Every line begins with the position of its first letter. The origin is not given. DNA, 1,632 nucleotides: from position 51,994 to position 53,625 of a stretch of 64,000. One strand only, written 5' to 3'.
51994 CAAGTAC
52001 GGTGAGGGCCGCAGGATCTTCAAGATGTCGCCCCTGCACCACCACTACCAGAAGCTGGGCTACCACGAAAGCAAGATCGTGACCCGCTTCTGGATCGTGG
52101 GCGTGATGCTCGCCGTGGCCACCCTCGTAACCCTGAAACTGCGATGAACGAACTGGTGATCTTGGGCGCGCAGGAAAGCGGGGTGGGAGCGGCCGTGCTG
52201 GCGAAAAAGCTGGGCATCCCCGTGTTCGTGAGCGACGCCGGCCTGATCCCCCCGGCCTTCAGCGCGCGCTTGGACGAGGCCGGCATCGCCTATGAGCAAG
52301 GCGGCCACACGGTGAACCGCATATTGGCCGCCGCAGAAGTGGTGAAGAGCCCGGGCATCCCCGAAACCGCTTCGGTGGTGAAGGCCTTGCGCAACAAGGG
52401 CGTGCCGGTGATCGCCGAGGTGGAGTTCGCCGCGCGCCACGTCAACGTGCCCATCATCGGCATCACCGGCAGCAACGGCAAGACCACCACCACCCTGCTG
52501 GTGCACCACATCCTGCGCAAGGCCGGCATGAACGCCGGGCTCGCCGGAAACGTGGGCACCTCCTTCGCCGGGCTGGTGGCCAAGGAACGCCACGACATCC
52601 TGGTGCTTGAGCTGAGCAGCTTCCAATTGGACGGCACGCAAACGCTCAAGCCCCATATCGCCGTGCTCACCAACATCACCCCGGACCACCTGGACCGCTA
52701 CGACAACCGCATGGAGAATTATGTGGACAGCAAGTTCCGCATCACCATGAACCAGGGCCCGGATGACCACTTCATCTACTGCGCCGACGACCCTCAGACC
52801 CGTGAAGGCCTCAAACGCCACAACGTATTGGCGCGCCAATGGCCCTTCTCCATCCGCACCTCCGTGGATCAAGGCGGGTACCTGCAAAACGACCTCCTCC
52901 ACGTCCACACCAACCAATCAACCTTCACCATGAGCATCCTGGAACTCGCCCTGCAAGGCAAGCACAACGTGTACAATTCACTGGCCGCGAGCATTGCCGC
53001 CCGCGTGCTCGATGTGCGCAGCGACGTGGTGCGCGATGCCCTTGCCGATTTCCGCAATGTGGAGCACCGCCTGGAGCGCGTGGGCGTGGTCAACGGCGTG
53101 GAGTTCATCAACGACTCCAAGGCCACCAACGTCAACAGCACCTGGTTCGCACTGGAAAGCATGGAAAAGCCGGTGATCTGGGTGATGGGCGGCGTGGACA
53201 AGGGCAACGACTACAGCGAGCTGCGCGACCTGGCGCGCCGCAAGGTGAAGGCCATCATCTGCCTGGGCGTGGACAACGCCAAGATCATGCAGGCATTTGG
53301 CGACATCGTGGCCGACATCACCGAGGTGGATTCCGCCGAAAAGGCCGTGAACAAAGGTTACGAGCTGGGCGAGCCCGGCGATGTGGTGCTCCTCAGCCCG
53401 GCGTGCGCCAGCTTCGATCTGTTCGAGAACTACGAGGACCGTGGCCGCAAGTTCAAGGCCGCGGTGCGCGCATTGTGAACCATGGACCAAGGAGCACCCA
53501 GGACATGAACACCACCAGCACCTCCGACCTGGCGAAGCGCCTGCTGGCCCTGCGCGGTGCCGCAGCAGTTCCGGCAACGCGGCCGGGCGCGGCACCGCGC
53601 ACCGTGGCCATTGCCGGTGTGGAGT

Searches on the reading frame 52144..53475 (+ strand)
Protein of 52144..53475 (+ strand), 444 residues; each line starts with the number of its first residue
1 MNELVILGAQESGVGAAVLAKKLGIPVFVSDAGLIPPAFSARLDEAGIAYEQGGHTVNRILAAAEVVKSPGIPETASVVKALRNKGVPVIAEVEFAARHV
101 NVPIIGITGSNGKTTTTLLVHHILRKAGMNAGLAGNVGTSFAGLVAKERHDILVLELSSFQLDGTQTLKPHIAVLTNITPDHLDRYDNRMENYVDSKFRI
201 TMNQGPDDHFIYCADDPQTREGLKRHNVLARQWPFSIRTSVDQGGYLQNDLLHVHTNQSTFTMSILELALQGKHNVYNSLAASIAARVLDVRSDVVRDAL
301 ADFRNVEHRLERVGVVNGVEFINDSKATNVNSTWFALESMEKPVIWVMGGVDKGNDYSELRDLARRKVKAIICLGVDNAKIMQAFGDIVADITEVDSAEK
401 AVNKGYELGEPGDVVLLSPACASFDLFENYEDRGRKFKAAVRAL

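Call 4: search_protein_families(library=pfam, proteins=[window:52144-53475:+], max_evalue=1)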
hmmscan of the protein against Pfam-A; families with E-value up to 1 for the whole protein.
window:52144-53475:+ (444 aa): 9 families
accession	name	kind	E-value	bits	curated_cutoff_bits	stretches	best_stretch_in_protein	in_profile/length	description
PF08245.18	Mur_ligase_M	-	7.4e-34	117.9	24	1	107-286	1-200/200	Mur ligase middle domain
PF02875.26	Mur_ligase_C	-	1.2e-14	55.7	28.4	1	308-421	1-127/127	Mur ligase, glutamate ligase domain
PF21799.2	MurD-like_N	-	3.5e-06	27.6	27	1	3-90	2-87/88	Mur ligase MurD-like, N-terminal domain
PF21377.3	MurD_N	-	0.0022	18.4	24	1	24-75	23-73/76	MurD N-terminal domain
PF02548.21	Pantoate_transf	-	0.023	14.5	28.7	1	55-100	97-144/259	Ketopantoate hydroxymethyltransferase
PF07755.17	DUF1611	-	0.077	12.8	25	1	102-134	15-47/201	Domain of unknown function (DUF1611_C) P-loop domain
PF16181.10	RelB_transactiv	-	0.097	13.4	27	1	16-71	58-110/181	RelB transactivation domain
PF01656.29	CbiA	-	0.2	12.1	25.4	1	104-192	3-98/125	CobQ/CobB/MinD/ParA nucleotide binding domain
PF02606.20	LpxK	-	0.22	11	27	0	98-132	31-69/328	Tetraacyldisaccharide-1-P 4'-kinase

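Call 5: search_protein_families(library=ncbifam, proteins=[window:52144-53475:+], max_evalue=1)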
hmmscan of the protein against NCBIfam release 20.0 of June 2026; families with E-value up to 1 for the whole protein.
window:52144-53475:+ (444 aa): 30 families (the best 25 are shown)
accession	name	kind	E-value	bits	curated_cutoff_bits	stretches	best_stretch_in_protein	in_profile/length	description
TIGR01087.1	murD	equivalog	1.4e-121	406.7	211.95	1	5-442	3-440/441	UDP-N-acetylmuramoyl-L-alanine--D-glutamate ligase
TIGR01082.1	murC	equivalog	5.1e-39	134.6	335.1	1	17-324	13-322/449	UDP-N-acetylmuramate--L-alanine ligase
NF053646.1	pMurD1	equivalog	6.1e-34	117.5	610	1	4-378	3-389/465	pseudomurein biosynthesis peptide ligase pMurD1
NF053645.1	pMurC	equivalog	9.6e-31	107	560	2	38-239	37-247/492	pseudomurein biosynthesis peptide ligase pMurC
NF053647.1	pMurD2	equivalog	1.4e-30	106.6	550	2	41-201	42-204/405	pseudomurein biosynthesis peptide ligase pMurD2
TIGR01143.1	murF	subfamily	1.7e-29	103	288.6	1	95-416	67-402/418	UDP-N-acetylmuramoyl-tripeptide--D-alanyl-D-alanine ligase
NF001126.0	PRK00139.1-4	equivalog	2e-29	102.5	373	2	146-322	168-345/486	UDP-N-acetylmuramoyl-L-alanyl-D-glutamate--2,6-diaminopimelate ligase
TIGR01085.1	murE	subfamily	3.7e-24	85.5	257.3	2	146-315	152-328/472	UDP-N-acetylmuramyl-tripeptide synthetase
NF008896.0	PRK11929.1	equivalog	1.4e-23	82.7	1023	3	254-416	772-940/965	bifunctional UDP-N-acetylmuramoyl-L-alanyl-D-glutamate--2,6-diaminopimelate ligase MurE/UDP-N-acetylmuramoyl-tripeptide--D-alanyl-D-alanine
NF001124.0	PRK00139.1-2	equivalog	3.8e-22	78.7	476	2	147-324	174-356/500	UDP-N-acetylmuramoyl-L-alanyl-D-glutamate--2,6-diaminopimelate ligase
TIGR01081.1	mpl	equivalog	4.3e-21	75.5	388.7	1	15-324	14-328/448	UDP-N-acetylmuramate:L-alanyl-gamma-D-glutamyl-meso-diaminopimelate ligase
NF011171.0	PRK14573.1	equivalog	4e-19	68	1015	1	30-325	32-322/809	bifunctional UDP-N-acetylmuramate--L-alanine ligase/D-alanine--D-alanine ligase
TIGR02068.2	cya_phycin_syn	equivalog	2.8e-17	62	850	2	83-136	460-513/862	cyanophycin synthetase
NF001123.0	PRK00139.1-1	equivalog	1.2e-16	60.5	586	2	147-347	172-380/493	UDP-N-acetylmuramoyl-L-alanyl-D-glutamate--2,6-diaminopimelate ligase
NF008897.0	PRK11930.1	equivalog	1.2e-16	60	804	1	98-342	103-354/822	bifunctional UDP-N-acetylmuramoyl-tripeptide:D-alanyl-D-alanine ligase/alanine racemase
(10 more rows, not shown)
